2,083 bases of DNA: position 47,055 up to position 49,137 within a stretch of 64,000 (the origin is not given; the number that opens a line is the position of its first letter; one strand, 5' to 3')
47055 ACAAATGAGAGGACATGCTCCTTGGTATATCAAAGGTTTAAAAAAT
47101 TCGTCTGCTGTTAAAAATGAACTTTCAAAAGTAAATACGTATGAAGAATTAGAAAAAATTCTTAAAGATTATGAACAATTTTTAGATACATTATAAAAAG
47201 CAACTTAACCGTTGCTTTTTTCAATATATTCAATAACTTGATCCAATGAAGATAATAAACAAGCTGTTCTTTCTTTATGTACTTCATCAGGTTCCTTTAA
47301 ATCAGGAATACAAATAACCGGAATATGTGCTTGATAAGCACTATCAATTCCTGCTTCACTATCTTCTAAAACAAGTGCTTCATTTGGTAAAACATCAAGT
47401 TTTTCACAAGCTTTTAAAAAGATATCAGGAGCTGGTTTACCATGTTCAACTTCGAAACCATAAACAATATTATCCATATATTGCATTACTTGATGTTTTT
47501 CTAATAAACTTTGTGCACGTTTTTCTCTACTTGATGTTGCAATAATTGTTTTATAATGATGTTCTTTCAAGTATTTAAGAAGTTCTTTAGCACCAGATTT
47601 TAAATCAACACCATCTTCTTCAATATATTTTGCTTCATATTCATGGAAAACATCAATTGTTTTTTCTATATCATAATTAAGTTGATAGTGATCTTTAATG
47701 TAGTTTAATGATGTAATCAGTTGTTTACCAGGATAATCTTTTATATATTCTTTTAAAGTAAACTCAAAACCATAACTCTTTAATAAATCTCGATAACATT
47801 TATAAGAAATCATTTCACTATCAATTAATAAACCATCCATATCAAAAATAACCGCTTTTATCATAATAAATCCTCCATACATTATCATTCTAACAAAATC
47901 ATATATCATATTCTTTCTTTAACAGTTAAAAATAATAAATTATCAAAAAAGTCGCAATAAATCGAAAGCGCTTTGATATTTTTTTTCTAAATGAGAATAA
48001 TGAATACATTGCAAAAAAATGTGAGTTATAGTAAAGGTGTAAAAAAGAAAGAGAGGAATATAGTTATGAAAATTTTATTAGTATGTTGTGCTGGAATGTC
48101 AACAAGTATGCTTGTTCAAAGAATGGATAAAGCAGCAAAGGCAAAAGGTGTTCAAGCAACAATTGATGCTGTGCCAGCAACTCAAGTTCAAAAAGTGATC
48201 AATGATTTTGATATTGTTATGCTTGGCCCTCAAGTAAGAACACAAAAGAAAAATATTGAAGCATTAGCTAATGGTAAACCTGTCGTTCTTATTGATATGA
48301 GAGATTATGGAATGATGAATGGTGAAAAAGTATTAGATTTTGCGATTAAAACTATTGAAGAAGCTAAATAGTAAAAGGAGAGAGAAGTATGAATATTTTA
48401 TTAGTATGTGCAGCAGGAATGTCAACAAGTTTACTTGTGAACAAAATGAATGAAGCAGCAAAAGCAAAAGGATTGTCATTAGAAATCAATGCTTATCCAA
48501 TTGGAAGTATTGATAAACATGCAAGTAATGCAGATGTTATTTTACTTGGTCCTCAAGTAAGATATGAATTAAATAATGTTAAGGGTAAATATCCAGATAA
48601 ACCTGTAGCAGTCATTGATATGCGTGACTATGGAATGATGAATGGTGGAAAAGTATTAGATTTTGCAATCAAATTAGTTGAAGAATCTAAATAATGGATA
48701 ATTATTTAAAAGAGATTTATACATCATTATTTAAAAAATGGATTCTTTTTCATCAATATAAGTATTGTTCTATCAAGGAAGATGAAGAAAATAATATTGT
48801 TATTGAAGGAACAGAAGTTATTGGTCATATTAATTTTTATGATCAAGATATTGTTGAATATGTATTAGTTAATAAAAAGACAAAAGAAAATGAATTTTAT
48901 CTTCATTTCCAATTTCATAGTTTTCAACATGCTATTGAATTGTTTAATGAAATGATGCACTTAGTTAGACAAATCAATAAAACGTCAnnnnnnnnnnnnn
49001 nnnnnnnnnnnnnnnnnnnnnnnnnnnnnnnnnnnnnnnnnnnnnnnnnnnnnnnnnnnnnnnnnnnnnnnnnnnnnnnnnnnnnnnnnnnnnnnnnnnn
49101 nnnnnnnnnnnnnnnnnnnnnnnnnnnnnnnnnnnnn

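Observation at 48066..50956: Orphan PTS module: two stand-alone EIIB(Cel) genes, then an EIIB-like plus ROK-like fusion protein, then an RpiR regulator, with no EIIC or EIIA nearby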

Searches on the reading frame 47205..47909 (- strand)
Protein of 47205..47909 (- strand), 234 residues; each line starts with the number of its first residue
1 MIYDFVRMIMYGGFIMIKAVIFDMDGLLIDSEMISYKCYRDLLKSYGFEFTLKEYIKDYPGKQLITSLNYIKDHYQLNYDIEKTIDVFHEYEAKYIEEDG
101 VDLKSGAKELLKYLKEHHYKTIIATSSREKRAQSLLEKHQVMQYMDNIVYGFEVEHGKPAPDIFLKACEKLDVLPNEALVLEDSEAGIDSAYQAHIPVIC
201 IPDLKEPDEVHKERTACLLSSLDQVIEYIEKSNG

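Call 3: search_protein_families(library=pfam, proteins=[window:47205-47909:-], max_evalue=1)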
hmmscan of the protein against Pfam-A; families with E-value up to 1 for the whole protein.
window:47205-47909:- (234 aa): 9 families
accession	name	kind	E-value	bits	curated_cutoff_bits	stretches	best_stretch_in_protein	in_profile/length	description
PF13419.12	HAD_2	-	1.3e-37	130.1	23.8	1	20-200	1-177/178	Haloacid dehalogenase-like hydrolase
PF00702.32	Hydrolase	-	2.9e-28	100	26.4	1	17-194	1-190/191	haloacid dehalogenase-like hydrolase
PF03031.24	NIF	-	0.0034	17.5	21.8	1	97-194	33-127/160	NLI interacting factor-like phosphatase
PF12710.13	HAD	-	0.017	16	27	1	20-158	1-138/189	haloacid dehalogenase-like hydrolase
PF05236.20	TAF4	-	0.028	14.6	33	1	100-157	9-65/262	Transcription initiation factor TFIID component TAF4 family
PF13344.12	Hydrolase_6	-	0.029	14.9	27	1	104-142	16-54/101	Haloacid dehalogenase-like hydrolase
PF14666.11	RICTOR_M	-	0.089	13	27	1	117-149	21-53/104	Rapamycin-insensitive companion of mTOR, middle domain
PF25109.1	HAD_PNKP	-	0.1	13.2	27.6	0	90-138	20-65/143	Polynucleotide kinase PNKP phosphatase domain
PF13242.12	Hydrolase_like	-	0.27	11.6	22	1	157-200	3-47/75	HAD-hyrolase-like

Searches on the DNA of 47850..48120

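Call 79: search_rna_families(source=window, start=47850, end=48120, threshold=evalue, max_evalue=1)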
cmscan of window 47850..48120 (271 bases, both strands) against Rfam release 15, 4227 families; matches with E-value up to 1: 0.
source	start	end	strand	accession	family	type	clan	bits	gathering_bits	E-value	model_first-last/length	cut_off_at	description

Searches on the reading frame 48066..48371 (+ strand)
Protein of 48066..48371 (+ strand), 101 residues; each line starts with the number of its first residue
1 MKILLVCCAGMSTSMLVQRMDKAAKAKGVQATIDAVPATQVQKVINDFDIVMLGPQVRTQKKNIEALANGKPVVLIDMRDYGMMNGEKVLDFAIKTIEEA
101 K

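Call 3: search_protein_families(library=pfam, proteins=[window:48066-48371:+], max_evalue=1)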
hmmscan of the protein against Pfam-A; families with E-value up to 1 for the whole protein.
window:48066-48371:+ (101 aa): 4 families
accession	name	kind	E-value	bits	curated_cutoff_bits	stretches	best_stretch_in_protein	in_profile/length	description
PF02302.22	PTS_IIB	-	2.5e-23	83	23.6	1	2-91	1-89/90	PTS system, Lactose/Cellobiose specific IIB subunit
PF13692.12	Glyco_trans_1_4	-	0.014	16.1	27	1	19-78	48-108/142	Glycosyl transferases group 1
PF14055.11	NVEALA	-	0.014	15.5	27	1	61-70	35-44/62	NVEALA protein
PF13689.11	DUF4154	-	0.074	13.6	24.9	1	15-78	35-98/143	YfiR/HmsC-like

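Call 4: search_protein_families(library=ncbifam, proteins=[window:48066-48371:+], max_evalue=1)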
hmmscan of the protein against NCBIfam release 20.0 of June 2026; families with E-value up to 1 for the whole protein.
window:48066-48371:+ (101 aa): 6 families
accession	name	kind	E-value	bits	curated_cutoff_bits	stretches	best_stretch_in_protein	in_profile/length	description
TIGR00853.1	pts-lac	subfamily_domain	8.8e-29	100.3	110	1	2-92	46-140/140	lactose/cellobiose PTS transporter subunit IIB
NF007796.0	PRK10499.1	equivalog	1.3e-18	67.3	157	1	2-100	5-103/106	PTS sugar transporter subunit IIB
NF007155.0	PRK09590.1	equivalog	3.1e-13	50.2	101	1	2-81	3-86/104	PTS cellobiose transporter subunit IIB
NF007094.0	PRK09548.1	equivalog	0.0087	14.5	687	1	1-59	503-562/598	PTS ascorbate-specific subunit IIBC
NF005513.0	PRK07121.1-6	equivalog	0.041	12.4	608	1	7-59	154-203/533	FAD-binding protein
NF005399.0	PRK06946.1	subfamily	0.1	11.8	343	1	44-96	156-207/294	lipid A biosynthesis lauroyl acyltransferase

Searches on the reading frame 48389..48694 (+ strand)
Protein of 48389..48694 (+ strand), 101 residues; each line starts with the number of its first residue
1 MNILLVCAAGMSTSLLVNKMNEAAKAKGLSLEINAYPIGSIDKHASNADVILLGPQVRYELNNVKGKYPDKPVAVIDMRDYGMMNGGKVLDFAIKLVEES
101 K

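Call 3: search_protein_families(library=pfam, proteins=[window:48389-48694:+], max_evalue=1)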
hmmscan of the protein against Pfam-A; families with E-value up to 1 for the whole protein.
window:48389-48694:+ (101 aa): 1 family
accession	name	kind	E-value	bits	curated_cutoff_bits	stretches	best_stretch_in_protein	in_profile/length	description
PF02302.22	PTS_IIB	-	7.5e-24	84.6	23.6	1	2-91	1-89/90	PTS system, Lactose/Cellobiose specific IIB subunit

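Call 4: search_protein_families(library=ncbifam, proteins=[window:48389-48694:+], max_evalue=1)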
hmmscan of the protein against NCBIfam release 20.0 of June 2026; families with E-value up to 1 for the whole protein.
window:48389-48694:+ (101 aa): 4 families
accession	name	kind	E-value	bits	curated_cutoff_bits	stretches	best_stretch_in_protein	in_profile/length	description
TIGR00853.1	pts-lac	subfamily_domain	1.2e-28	99.9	110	1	2-92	46-140/140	lactose/cellobiose PTS transporter subunit IIB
NF007796.0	PRK10499.1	equivalog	5.6e-24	84.5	157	1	2-97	5-100/106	PTS sugar transporter subunit IIB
NF007155.0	PRK09590.1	equivalog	7.8e-10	39.2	101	1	3-84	4-89/104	PTS cellobiose transporter subunit IIB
NF007586.0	PRK10222.1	equivalog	0.043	13.7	138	1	2-69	4-72/101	PTS ascorbate transporter subunit IIB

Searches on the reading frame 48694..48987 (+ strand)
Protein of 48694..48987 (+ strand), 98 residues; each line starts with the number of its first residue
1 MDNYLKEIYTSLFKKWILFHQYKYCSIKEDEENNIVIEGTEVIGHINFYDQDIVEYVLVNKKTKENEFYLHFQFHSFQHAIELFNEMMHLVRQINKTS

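Call 41: predict_structure(alignment_id=A3)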
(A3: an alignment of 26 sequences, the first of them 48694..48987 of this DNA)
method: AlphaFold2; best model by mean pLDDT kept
length: 98 residues; sequences in the alignment: 26
mean_pLDDT: 90.3   pTM: 0.79
mean pLDDT of the five models: 90.3, 90.0, 90.0, 88.3, 88.2
residues with pLDDT >= 90: 68; 70-90: 28; 50-70: 2; < 50: 0
segments of 3 or more residues with pLDDT < 50: none
pLDDT, mean of each block of 10 residues (from residue 1): 78 92 91 93 93 93 93 90 94 84
secondary structure, 60 per line:
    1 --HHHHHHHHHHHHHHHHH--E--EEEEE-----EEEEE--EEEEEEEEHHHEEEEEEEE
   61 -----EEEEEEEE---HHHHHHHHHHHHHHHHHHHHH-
elements in order: H3-19 E25-29 E35-39 E42-49 E53-60 E66-73 H77-97

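Call 55: search_protein_representatives(alignment_id=A3)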
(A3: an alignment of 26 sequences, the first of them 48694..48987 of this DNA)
Query: 26 sequences, 100 profile positions. Proteins with E-value up to 0.001 (for the whole library): 329; up to 1e-10: 162; up to 1e-30: 10. The best 150 are listed.
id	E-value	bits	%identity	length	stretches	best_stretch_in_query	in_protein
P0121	7.0e-37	141.7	-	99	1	1-95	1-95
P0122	8.8e-36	138.2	-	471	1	1-99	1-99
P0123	2.1e-35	137.0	-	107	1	1-100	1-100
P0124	6.6e-34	132.2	-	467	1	1-100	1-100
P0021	6.9e-34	132.2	-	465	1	1-100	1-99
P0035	3.3e-33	130.0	-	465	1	1-100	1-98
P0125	2.4e-31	124.0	-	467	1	1-100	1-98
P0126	2.9e-31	123.7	-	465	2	1-96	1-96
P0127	3.1e-31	123.6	-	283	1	1-97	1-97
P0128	5.7e-31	122.8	-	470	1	1-100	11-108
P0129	1.3e-30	121.6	-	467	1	1-100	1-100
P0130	1.2e-29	118.6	-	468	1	1-99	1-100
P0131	1.3e-29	118.4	-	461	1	1-98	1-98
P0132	1.7e-29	118.1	-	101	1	1-95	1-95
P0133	5.7e-29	116.4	-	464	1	1-99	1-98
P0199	1.5e-16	76.5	-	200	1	13-98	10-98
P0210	4.8e-15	71.7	-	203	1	1-100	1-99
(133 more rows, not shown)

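Call 86: find_encoding_contigs(protein=P0210, flank=6000, max_places=3)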
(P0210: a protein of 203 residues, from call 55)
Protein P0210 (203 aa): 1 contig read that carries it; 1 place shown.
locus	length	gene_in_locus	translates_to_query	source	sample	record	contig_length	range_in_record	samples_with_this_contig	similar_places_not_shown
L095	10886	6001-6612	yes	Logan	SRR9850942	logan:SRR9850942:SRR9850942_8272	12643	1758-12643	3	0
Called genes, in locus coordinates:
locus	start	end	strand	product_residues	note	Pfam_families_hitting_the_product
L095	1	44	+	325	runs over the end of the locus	PF13407:Peripla_BP_4 (faint), PF04392:ABC_sub_bind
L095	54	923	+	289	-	PF02653:BPD_transp_2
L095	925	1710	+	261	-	PF00005:ABC_tran, PF02463:SMC_N, PF13304:AAA_21 (faint)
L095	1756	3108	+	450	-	PF01554:MatE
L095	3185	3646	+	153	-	PF00578:AhpC-TSA, PF08534:Redoxin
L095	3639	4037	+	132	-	PF00581:Rhodanese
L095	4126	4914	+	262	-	PF00702:Hydrolase (faint), PF08282:Hydrolase_3, PF05116:S6PP (weak)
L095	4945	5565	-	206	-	PF01381:HTH_3, PF12844:HTH_19, PF13443:HTH_26 (faint), PF13560:HTH_31, PF00717:Peptidase_S24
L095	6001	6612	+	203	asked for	PF02302:PTS_IIB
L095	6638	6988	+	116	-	-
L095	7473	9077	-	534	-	PF00890:FAD_binding_2 (weak), PF01266:DAO (weak), PF01946:Thi4 (weak), PF07992:Pyr_redox_2, PF13450:NAD_binding_8, PF13738:Pyr_redox_3, PF00070:Pyr_redox, PF13192:Thioredoxin_3, +3 more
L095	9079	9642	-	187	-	PF00578:AhpC-TSA, PF08534:Redoxin, PF02630:SCO1-SenC (faint), PF10417:1-cysPrx_C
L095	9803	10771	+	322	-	-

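Call 87: find_encoding_contigs(protein=P0199, flank=6000, max_places=3)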
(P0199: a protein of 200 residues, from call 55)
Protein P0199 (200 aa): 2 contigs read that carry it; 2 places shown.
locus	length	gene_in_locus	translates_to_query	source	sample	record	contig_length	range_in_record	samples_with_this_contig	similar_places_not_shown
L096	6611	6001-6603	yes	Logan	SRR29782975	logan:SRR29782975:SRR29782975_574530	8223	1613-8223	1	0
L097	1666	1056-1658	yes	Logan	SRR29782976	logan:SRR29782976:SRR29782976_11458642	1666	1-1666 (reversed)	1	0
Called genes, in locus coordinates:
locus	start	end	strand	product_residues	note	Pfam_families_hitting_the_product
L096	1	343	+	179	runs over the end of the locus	PF00232:Glyco_hydro_1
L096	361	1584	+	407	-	PF07690:MFS_1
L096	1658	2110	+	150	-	PF12682:Flavodoxin_4, PF12724:Flavodoxin_5 (faint), PF12641:Flavodoxin_3 (weak)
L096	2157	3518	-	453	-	PF01554:MatE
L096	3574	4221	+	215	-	PF00027:cNMP_binding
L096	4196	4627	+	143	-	-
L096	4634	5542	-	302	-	PF02311:AraC_binding (weak), PF07883:Cupin_2, PF04297:UPF0122 (faint), PF12833:HTH_18, PF00165:HTH_AraC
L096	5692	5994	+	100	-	PF02302:PTS_IIB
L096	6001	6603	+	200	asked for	PF02302:PTS_IIB (weak)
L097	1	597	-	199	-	?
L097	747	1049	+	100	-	PF02302:PTS_IIB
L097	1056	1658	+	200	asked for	PF02302:PTS_IIB (weak)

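Call 98: search_protein_families(library=pfam, proteins=[L095:6638-6985:+], max_evalue=0.001)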
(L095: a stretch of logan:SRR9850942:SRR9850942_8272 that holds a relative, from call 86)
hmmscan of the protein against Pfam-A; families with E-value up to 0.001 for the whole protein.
L095:6638-6985:+ (116 aa): 0 families
